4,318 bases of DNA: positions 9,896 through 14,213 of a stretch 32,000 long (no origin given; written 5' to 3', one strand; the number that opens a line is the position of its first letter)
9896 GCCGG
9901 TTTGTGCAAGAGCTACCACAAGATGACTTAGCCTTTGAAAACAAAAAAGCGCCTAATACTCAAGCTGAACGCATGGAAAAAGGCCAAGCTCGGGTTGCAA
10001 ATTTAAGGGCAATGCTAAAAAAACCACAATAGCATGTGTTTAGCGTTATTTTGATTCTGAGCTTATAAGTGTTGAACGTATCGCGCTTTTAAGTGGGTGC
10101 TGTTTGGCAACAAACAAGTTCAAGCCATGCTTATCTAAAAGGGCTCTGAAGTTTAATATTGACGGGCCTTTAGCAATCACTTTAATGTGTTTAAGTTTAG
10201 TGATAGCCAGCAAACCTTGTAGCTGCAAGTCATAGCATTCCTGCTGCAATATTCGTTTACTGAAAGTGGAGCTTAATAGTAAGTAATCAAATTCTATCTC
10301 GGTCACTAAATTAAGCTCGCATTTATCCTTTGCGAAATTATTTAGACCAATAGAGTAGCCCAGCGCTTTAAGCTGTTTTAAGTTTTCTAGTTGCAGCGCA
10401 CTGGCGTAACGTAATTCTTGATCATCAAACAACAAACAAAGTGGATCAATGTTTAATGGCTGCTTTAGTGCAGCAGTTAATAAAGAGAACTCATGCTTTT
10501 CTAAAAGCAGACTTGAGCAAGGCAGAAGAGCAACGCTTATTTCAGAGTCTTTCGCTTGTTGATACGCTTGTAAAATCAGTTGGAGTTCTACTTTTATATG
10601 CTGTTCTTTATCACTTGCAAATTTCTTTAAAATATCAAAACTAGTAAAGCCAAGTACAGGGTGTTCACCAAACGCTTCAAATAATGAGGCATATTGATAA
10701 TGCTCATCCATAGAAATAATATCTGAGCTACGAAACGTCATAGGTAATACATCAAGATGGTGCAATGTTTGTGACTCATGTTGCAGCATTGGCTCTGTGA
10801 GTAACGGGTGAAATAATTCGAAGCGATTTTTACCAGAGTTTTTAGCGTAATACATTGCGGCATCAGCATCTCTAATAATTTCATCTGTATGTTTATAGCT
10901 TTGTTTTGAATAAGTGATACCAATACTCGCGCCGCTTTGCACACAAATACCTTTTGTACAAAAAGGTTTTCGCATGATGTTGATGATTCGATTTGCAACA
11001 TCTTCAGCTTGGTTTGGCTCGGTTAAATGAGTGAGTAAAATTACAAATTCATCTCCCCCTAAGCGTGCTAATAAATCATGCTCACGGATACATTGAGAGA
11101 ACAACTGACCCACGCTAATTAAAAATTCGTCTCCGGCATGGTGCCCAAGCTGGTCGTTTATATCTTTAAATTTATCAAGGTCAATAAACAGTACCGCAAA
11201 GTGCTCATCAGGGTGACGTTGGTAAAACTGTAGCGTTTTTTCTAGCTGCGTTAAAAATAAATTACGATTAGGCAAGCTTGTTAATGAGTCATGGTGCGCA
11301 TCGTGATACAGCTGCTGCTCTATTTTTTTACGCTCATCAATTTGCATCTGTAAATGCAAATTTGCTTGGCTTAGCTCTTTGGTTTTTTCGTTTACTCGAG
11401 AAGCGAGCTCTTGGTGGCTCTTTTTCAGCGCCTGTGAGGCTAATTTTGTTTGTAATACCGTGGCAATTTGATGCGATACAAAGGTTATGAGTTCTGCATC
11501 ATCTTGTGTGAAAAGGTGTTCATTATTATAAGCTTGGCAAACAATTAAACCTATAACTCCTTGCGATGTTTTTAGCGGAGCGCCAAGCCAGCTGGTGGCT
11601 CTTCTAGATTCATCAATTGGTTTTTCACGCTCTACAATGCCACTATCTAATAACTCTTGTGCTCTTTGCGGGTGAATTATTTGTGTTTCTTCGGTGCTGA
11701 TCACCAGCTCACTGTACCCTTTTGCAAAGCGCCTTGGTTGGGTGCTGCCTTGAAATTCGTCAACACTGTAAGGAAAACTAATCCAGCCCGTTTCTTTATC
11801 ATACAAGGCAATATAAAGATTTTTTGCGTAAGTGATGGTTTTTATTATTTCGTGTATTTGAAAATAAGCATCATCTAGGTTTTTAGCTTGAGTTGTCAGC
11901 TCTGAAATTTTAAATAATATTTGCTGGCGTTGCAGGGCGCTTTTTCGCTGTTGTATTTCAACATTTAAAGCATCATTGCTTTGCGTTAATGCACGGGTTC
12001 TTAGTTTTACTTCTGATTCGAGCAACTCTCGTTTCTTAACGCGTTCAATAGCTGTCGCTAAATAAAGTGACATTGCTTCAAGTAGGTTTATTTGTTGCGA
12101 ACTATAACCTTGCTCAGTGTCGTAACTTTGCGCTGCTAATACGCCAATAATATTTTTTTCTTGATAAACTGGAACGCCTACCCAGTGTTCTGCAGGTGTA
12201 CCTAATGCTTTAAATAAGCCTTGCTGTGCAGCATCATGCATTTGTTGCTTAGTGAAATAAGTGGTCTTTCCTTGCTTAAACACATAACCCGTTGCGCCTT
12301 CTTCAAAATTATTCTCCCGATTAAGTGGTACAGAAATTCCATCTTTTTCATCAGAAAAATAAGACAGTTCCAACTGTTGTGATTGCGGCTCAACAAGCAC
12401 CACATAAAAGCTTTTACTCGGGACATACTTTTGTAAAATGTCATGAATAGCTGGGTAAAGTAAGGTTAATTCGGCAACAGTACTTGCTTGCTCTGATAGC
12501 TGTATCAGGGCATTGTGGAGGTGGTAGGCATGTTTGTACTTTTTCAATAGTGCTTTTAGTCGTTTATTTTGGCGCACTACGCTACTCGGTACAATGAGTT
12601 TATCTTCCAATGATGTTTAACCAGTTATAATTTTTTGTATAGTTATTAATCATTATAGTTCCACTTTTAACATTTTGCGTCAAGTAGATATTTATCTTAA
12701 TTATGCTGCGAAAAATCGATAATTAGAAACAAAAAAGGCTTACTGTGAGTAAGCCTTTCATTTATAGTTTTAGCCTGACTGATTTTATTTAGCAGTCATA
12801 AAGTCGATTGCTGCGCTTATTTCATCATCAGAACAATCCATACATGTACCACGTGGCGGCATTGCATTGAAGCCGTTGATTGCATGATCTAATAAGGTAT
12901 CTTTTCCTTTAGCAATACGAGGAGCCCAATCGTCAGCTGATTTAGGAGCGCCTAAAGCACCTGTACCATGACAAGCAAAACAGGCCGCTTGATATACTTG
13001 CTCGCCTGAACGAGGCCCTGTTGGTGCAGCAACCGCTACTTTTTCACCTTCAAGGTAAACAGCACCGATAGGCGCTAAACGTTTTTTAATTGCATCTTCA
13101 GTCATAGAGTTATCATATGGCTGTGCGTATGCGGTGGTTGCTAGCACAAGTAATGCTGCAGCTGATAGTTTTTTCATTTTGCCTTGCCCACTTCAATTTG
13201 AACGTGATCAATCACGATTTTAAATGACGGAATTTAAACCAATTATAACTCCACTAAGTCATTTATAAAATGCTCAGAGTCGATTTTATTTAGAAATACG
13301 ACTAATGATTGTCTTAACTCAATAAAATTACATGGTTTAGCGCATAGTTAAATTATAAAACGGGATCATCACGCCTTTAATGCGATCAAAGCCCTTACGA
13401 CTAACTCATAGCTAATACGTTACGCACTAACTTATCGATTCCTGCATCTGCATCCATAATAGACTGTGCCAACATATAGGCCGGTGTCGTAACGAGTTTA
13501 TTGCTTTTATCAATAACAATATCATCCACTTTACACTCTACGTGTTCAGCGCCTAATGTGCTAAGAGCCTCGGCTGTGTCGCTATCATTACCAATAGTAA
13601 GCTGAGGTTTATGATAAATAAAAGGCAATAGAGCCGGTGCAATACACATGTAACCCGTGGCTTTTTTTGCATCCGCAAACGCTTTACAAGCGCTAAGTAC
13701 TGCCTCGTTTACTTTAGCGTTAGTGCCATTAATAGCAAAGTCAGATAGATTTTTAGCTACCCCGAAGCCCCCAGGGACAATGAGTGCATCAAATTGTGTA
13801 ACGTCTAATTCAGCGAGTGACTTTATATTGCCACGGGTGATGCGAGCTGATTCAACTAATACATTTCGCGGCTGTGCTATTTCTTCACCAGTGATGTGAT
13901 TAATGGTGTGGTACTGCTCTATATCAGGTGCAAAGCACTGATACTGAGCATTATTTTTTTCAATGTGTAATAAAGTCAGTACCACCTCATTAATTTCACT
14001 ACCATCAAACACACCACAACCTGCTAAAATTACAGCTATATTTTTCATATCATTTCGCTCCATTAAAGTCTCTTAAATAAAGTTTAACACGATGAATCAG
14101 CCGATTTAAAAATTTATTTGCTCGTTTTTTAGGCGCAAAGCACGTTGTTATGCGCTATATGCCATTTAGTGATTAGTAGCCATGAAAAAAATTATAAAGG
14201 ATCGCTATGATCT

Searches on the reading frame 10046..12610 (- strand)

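Call 8: search_protein_families(library=pfam, proteins=[window:10046-12610:-])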
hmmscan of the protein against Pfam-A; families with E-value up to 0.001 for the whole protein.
window:10046-12610:- (854 aa): 5 families
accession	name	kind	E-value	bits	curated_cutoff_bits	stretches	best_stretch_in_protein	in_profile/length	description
PF00990.26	GGDEF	-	1.9e-49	168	23.8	1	438-596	1-161/161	Diguanylate cyclase, GGDEF domain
PF13185.12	GAF_2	-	8.1e-22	78.3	28.6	2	52-189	8-136/136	GAF domain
PF01590.32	GAF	-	3.6e-14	53.9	22.4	2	270-385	25-132/133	GAF domain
PF00563.25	EAL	-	1.2e-10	41.6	31.3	1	651-815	40-210/236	EAL domain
PF13492.12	GAF_3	-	2.1e-10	41.5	27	1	57-190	11-129/129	GAF domain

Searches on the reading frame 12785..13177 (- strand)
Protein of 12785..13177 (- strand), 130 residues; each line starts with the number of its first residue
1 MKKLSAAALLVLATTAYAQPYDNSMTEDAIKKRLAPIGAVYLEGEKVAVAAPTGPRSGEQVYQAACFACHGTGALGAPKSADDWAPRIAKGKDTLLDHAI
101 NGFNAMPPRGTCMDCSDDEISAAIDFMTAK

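Call 8: search_protein_families(library=pfam, proteins=[window:12785-13177:-])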
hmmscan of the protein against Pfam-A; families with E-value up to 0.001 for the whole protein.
window:12785-13177:- (130 aa): 2 families
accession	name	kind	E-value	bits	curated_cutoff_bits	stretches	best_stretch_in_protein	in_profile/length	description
PF13442.11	Cytochrome_CBB3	-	9.9e-20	71.1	27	1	55-127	3-68/68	Cytochrome C oxidase, cbb3-type, subunit III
PF00034.26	Cytochrom_C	-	4.6e-05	25.1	21.3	1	58-127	4-86/90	Cytochrome c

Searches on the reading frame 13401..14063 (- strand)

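Call 8: search_protein_families(library=pfam, proteins=[window:13401-14063:-])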
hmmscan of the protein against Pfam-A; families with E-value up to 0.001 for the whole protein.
window:13401-14063:- (220 aa): 1 family
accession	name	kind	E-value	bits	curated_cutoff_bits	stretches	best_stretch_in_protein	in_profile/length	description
PF01965.30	DJ-1_PfpI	-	0.00044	20.5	26.6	1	81-146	52-107/165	DJ-1/PfpI family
